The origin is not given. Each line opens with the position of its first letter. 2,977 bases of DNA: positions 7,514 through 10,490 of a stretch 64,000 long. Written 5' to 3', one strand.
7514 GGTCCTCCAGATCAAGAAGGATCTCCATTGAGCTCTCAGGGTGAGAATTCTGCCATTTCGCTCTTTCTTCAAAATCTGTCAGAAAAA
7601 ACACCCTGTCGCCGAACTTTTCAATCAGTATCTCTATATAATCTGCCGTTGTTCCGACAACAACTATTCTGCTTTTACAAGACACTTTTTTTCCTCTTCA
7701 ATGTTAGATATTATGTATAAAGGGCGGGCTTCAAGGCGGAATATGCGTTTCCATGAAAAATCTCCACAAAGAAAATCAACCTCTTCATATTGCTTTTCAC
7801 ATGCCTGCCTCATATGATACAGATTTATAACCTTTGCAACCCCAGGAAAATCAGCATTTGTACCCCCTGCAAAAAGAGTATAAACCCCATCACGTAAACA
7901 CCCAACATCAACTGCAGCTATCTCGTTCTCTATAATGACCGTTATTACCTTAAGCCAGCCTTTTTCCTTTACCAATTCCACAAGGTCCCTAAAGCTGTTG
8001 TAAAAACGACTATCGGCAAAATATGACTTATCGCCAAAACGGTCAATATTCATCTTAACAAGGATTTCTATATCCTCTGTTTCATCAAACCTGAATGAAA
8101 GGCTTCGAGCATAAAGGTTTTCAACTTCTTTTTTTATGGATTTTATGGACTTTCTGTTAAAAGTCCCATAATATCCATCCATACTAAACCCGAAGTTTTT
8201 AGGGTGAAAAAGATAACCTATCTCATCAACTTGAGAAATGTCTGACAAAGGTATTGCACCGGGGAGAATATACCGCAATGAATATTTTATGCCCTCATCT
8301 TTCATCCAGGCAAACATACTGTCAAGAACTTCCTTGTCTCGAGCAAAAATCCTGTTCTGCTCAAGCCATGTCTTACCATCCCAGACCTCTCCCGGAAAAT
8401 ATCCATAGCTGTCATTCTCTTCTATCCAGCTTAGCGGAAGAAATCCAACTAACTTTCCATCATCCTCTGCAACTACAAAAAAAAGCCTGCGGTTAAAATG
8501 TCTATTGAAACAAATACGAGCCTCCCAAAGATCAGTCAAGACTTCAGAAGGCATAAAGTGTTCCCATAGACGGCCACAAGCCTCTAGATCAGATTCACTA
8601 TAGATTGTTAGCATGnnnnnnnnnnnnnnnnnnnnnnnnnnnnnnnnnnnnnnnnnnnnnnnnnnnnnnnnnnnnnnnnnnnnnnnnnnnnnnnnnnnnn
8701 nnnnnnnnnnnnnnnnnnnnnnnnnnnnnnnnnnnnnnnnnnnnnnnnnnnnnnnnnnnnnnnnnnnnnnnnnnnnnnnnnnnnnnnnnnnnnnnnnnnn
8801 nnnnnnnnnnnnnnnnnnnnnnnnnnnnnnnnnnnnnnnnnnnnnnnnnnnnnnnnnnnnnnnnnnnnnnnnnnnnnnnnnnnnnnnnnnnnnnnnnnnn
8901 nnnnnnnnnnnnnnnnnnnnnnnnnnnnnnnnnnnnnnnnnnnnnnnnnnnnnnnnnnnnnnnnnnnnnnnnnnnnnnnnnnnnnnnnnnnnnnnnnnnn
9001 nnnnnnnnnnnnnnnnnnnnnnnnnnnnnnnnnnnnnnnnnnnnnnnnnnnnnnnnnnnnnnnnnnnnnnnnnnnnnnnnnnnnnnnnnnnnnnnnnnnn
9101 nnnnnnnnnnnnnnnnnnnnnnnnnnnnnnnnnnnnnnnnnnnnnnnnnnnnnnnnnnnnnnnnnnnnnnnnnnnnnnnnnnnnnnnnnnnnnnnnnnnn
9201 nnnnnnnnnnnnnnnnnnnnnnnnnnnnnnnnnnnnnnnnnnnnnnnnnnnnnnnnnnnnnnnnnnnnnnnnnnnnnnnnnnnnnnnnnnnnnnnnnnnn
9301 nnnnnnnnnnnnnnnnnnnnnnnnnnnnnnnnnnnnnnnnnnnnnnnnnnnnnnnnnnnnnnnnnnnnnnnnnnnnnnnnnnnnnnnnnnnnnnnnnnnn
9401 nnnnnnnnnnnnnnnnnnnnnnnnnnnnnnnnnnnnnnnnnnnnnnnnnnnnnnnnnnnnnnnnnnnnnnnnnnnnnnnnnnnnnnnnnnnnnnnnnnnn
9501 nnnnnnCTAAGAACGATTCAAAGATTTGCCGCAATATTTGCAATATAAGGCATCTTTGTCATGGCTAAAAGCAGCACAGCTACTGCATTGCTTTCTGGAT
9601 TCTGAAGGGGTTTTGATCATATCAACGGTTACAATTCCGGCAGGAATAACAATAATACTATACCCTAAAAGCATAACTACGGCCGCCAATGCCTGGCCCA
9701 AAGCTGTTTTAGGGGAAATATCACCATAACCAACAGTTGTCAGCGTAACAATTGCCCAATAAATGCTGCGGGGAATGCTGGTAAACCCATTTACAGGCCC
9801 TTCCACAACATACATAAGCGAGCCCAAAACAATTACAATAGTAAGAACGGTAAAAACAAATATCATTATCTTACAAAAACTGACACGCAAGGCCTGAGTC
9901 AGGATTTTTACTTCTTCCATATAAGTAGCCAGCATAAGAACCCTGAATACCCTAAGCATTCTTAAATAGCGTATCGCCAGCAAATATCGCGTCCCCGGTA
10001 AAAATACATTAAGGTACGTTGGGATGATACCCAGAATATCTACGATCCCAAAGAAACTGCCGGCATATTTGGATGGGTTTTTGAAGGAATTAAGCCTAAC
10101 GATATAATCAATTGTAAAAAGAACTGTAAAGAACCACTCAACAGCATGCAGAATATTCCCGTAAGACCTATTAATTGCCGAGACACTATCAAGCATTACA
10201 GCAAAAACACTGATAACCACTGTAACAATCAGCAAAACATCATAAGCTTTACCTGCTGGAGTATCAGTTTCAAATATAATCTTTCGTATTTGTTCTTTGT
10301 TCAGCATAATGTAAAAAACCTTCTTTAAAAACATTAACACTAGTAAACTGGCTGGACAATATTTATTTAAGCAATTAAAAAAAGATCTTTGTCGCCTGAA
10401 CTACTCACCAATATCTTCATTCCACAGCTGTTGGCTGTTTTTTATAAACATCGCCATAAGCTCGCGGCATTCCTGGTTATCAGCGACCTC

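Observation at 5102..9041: Tightly overlapping four-gene operon: SpeH-like pyruvoyl decarboxylase, FemAB/GNAT-fold transferase, ATP-grasp ligase, fold-III PLP decarboxylase; candidate undescribed amine/amide small-molecule pathway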

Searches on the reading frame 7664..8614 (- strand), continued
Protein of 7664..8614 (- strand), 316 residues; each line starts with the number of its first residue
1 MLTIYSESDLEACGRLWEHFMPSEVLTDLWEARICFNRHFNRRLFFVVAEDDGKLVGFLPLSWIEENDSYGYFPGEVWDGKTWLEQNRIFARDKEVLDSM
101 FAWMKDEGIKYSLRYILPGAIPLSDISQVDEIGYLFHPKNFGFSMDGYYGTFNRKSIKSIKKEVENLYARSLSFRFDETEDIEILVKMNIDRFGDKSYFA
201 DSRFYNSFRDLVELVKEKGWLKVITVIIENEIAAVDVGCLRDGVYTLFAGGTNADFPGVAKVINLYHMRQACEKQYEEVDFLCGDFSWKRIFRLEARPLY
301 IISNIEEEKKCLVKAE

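Call 89: find_encoding_contigs(protein=P0426, flank=7000, max_places=2)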
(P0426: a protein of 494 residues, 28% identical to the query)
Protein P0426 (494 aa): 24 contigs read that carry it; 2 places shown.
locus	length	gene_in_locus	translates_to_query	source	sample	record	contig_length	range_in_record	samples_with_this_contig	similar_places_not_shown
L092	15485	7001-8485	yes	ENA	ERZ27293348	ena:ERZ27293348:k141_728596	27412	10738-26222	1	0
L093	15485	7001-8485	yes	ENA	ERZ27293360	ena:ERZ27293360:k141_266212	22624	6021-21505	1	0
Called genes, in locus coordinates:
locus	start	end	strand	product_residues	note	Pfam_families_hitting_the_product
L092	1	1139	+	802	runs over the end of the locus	PF01071:GARS_A (faint), PF02222:ATP-grasp (faint), PF02655:ATP-grasp_3, PF13535:ATP-grasp_4, PF18603:LAL_C2, PF02655:ATP-grasp_3 (weak), PF02786:CPSase_L_D2 (weak), PF07478:Dala_Dala_lig_C, +2 more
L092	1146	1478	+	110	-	-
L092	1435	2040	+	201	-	-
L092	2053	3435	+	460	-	-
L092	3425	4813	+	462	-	-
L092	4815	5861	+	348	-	PF02746:MR_MLE_N (weak), PF13378:MR_MLE_C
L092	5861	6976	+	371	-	-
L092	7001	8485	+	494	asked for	PF13480:Acetyltransf_6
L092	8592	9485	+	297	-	-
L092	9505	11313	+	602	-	PF00009:GTP_EFTU, PF03144:GTP_EFTU_D2, PF22042:EF-G_D2 (weak), PF14492:EFG_III (faint), PF00679:EFG_C, PF06421:LepA_C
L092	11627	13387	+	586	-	PF01368:DHH, PF02272:DHHA1, PF17768:RecJ_OB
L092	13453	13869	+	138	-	PF00075:RNase_H, PF13456:RVT_3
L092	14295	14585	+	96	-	PF00166:Cpn10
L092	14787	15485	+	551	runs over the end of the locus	PF00118:Cpn60_TCP1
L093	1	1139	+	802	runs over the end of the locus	PF01071:GARS_A (faint), PF02222:ATP-grasp (faint), PF02655:ATP-grasp_3, PF13535:ATP-grasp_4, PF18603:LAL_C2, PF02655:ATP-grasp_3 (weak), PF02786:CPSase_L_D2 (weak), PF07478:Dala_Dala_lig_C, +2 more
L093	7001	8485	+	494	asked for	PF13480:Acetyltransf_6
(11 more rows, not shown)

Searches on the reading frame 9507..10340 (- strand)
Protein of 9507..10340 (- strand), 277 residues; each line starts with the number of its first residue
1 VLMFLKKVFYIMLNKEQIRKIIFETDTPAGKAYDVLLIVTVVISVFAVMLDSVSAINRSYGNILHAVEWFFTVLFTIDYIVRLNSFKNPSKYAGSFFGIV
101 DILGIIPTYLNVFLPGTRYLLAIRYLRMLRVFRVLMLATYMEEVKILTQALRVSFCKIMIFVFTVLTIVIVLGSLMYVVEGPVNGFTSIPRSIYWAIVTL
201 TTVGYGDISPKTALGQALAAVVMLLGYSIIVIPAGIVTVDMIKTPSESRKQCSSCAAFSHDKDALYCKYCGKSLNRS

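Call 4: search_protein_families(library=pfam, proteins=[window:9507-10340:-], max_evalue=0.01)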
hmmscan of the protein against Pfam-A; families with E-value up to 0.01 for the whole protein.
window:9507-10340:- (277 aa): 3 families
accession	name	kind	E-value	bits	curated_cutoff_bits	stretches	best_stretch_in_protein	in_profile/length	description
PF00520.37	Ion_trans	-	4e-27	95.4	25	1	31-238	2-230/241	Ion transport protein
PF07885.22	Ion_trans_2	-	5.2e-15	55.5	22.5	1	165-238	2-74/79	Ion channel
PF13248.11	Zn_ribbon_3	-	0.0011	18.9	27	1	250-273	3-25/26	zinc-ribbon domain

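Call 5: search_protein_families(library=ncbifam, proteins=[window:9507-10340:-], max_evalue=0.01)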
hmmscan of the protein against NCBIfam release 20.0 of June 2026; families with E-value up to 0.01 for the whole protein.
window:9507-10340:- (277 aa): 2 families
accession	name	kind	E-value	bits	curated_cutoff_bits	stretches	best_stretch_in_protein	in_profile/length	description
NF040645.1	K_channel_Meth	equivalog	6.4e-15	55.5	300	1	35-226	11-194/203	hyperpolarization-activated voltage-gated potassium channel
NF007828.0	PRK10537.1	equivalog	9.7e-06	24.8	425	1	160-230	151-220/403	voltage-gated potassium channel protein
